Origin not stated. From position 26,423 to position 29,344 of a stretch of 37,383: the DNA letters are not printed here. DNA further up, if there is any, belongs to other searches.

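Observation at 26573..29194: Exported 873-aa protein with a cryptic Cys/Met-metabolism PLP-enzyme fold fused to an unknown ~450-aa N-terminal region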

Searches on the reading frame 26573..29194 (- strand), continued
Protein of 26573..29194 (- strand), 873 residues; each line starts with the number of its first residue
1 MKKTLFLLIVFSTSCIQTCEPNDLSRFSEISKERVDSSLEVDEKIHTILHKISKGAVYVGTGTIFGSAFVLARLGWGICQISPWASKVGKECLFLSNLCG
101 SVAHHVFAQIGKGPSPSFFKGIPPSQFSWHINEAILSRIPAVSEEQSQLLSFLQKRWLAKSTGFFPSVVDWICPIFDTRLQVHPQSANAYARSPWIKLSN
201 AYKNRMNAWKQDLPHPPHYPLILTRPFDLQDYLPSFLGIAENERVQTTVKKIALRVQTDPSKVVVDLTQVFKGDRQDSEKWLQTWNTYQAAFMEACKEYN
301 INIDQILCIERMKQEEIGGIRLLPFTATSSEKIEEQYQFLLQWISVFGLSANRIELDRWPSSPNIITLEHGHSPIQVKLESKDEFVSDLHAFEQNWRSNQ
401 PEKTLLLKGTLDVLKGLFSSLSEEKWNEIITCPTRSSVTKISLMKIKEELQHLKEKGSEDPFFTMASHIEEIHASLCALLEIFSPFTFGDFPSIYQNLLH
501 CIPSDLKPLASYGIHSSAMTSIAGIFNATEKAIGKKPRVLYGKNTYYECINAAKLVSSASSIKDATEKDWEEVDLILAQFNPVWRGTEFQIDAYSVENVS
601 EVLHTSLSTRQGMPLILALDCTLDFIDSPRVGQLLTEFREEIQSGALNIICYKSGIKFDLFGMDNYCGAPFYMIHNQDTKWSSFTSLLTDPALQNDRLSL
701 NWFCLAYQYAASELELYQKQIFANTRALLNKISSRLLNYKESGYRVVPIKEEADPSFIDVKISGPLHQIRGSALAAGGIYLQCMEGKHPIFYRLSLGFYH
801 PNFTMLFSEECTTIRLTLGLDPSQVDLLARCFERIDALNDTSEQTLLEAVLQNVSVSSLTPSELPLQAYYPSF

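Call 75: search_protein_families(library=pfam, alignment_id=A3, max_evalue=0.01)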
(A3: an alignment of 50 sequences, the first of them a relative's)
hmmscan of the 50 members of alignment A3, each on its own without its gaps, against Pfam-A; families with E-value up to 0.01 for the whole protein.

A. member 1, P0210 (1440 aa): 6 families
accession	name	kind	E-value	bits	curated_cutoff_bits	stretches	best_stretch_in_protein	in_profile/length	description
PF07722.19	Peptidase_C26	-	1.8e-25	90.4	20.5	1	420-583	42-219/219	Peptidase C26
PF13599.13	Pentapeptide_4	-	1.1e-12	48.3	38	1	178-254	2-78/78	Pentapeptide repeat region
PF00805.28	Pentapeptide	-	3e-12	46.3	20.2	1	187-225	1-39/40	Pentapeptide repeats (8 copies)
PF13576.12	Pentapeptide_3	-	1.9e-08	34.8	27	1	195-233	2-43/48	Pentapeptide repeats (9 copies)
PF00117.34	GATase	-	4.5e-08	33.4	22.8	1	475-586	61-175/190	Glutamine amidotransferase class-I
PF23894.2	LD_SV2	-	0.00014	22.6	29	1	174-229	37-92/92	SV2A/B/C luminal domain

B. families by the number of members that match (of 50 scanned): 6 families
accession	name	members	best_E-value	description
PF07722.19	Peptidase_C26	2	2.8e-29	Peptidase C26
PF13599.13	Pentapeptide_4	2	1.4e-15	Pentapeptide repeat region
PF00805.28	Pentapeptide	2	2.2e-15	Pentapeptide repeats (8 copies)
PF00117.34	GATase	2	4.8e-11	Glutamine amidotransferase class-I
PF13576.12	Pentapeptide_3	2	6.5e-10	Pentapeptide repeats (9 copies)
PF23894.2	LD_SV2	2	0.00014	SV2A/B/C luminal domain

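Call 76: list_cluster_members(proteins=[P0214, P0210, P0192, P0211, P0235, P0201, P0193, P0203, P0244, P0259])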
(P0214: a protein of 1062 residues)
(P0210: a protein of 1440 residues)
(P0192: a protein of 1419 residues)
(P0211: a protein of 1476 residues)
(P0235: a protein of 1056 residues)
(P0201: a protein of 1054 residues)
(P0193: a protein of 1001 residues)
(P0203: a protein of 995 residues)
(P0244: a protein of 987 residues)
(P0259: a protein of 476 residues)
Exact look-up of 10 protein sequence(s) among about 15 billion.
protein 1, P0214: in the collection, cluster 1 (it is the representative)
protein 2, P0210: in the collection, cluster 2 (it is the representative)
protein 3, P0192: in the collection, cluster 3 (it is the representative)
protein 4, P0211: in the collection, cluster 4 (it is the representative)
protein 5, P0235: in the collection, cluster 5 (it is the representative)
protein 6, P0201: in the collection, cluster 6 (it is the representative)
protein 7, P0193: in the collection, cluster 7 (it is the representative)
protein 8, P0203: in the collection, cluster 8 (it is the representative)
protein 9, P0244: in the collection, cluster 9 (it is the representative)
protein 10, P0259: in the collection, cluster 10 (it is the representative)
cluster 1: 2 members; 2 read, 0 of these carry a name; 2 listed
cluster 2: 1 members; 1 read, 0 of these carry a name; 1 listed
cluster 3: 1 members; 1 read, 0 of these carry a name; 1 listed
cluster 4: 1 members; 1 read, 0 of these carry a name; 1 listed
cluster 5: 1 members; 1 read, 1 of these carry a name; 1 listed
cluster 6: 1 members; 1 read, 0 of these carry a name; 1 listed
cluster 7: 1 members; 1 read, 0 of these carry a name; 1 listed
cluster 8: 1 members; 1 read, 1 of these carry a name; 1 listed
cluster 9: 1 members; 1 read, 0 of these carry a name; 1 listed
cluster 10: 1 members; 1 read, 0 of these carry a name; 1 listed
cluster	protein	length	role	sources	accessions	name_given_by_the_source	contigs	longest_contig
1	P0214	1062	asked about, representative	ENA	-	-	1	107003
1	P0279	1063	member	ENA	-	-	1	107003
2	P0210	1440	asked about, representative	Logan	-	-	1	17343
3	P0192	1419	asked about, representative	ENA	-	-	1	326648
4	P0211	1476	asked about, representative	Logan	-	-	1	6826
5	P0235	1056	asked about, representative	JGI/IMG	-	hypothetical protein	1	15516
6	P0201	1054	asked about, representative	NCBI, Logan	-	-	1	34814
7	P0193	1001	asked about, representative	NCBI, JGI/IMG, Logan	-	-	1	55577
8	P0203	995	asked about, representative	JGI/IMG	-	hypothetical protein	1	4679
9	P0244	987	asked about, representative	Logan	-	-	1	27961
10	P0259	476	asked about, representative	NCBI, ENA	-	-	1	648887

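Call 77: find_encoding_contigs(protein=P0214, flank=8000, max_places=2)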
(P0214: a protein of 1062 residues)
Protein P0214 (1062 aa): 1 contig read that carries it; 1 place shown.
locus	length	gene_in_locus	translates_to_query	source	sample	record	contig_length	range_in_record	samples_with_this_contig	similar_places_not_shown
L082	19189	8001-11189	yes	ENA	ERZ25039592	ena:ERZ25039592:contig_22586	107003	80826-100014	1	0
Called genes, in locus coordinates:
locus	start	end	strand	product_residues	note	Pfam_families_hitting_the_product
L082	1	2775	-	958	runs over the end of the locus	-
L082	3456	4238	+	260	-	PF01925:TauE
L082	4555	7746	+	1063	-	PF13539:Peptidase_M15_4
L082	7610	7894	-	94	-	-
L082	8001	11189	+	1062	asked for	PF13539:Peptidase_M15_4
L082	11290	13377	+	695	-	PF03030:H_PPase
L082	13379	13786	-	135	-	-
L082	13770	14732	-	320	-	PF00923:TAL_FSA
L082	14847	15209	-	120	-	-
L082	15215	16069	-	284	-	PF00889:EF_TS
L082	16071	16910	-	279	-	PF00318:Ribosomal_S2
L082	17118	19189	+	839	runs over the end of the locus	PF03717:PBP_dimer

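Call 78: search_solved_structures(query=A3, max_evalue=10, show_alignments=4)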
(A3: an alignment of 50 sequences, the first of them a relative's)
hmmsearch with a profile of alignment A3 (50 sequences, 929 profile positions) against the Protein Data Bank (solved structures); distinct sequences matched with E-value up to 10: 1.
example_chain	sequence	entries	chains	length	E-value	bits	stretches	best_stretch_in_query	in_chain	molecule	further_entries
1s94_A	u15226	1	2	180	0.043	15.2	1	307-409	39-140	s-syntaxin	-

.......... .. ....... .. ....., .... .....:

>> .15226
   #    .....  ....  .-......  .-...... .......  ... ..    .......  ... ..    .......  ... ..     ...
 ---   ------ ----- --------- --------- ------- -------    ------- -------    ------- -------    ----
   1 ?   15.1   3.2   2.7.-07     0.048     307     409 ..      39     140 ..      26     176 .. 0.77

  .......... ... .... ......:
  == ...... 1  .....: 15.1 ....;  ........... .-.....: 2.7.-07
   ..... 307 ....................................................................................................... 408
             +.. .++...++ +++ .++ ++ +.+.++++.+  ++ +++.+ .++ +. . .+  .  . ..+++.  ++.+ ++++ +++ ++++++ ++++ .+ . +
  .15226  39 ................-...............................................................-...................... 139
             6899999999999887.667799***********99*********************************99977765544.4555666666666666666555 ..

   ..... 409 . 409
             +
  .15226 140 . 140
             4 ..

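Call 84: find_encoding_contigs(protein=P0176, flank=8000, max_places=1)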
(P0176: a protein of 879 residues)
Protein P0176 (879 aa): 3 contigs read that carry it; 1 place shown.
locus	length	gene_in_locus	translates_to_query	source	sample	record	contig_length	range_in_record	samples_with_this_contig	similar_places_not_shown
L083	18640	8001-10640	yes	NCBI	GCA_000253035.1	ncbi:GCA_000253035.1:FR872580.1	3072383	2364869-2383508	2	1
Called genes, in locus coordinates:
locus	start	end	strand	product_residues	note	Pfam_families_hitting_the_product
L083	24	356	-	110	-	-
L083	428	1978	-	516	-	PF00732:GMC_oxred_N, PF00890:FAD_binding_2 (faint), PF01266:DAO (faint), PF05199:GMC_oxred_C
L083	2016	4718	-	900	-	PF22422:MGH1-like_GH, PF03200:Glyco_hydro_63 (weak)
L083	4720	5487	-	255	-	PF00106:adh_short, PF08659:KR, PF13561:adh_short_C2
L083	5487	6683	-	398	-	PF07690:MFS_1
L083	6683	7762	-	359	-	PF08450:SGL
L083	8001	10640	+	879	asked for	-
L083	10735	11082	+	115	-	-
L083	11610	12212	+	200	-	PF14681:UPRTase, PF00156:Pribosyltran (faint)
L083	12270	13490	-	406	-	-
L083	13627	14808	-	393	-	PF03781:FGE-sulfatase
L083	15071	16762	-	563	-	PF00884:Sulfatase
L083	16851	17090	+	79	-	-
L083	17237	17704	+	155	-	PF00578:AhpC-TSA, PF08534:Redoxin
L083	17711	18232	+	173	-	PF13462:Thioredoxin_4, PF01323:DSBA (faint)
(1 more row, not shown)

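Call 85: find_homologous_proteins(query=A3, max_evalue=0.001)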
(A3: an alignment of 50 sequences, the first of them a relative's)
Query A3 (50 sequences) (1440 aa, profile of the alignment): 1 proteins with E <= 0.001 among 8000 candidates.
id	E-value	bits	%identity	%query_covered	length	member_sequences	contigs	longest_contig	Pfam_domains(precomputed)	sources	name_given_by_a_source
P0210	3.7e-287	974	100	100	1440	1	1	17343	PF07722.20,PF13576.13,PF00117.35,PF13599.14,PF00805.29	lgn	-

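Call 86: find_homologous_proteins(query=P0176, max_evalue=0.001)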
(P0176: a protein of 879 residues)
Query P0176 (879 aa): 8 proteins with E <= 0.001 among 8000 candidates.
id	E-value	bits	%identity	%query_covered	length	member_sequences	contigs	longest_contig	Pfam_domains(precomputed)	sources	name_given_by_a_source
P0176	0.0e+0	1997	100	100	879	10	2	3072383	-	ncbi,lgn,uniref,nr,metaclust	ncbi:putative uncharacterized protein [Parachlamydia acanthamoebae UV-7]|uniref:Uncharacterized prot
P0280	0.0e+0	1429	73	98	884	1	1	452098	-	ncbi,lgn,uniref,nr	ncbi:hypothetical protein [Parachlamydia sp. AcF125]|uniref:hypothetical protein n=1 Tax=Parachlamyd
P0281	0.0e+0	1012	54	97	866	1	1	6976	-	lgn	-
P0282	1.0e-267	909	51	93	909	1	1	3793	-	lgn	-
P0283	8.0e-252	856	50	92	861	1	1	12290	-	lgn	-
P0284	9.0e-245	833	50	90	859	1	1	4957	-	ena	-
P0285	2.9e-206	705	43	94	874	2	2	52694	-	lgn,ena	-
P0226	1.2e-197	677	41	94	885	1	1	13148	-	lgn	-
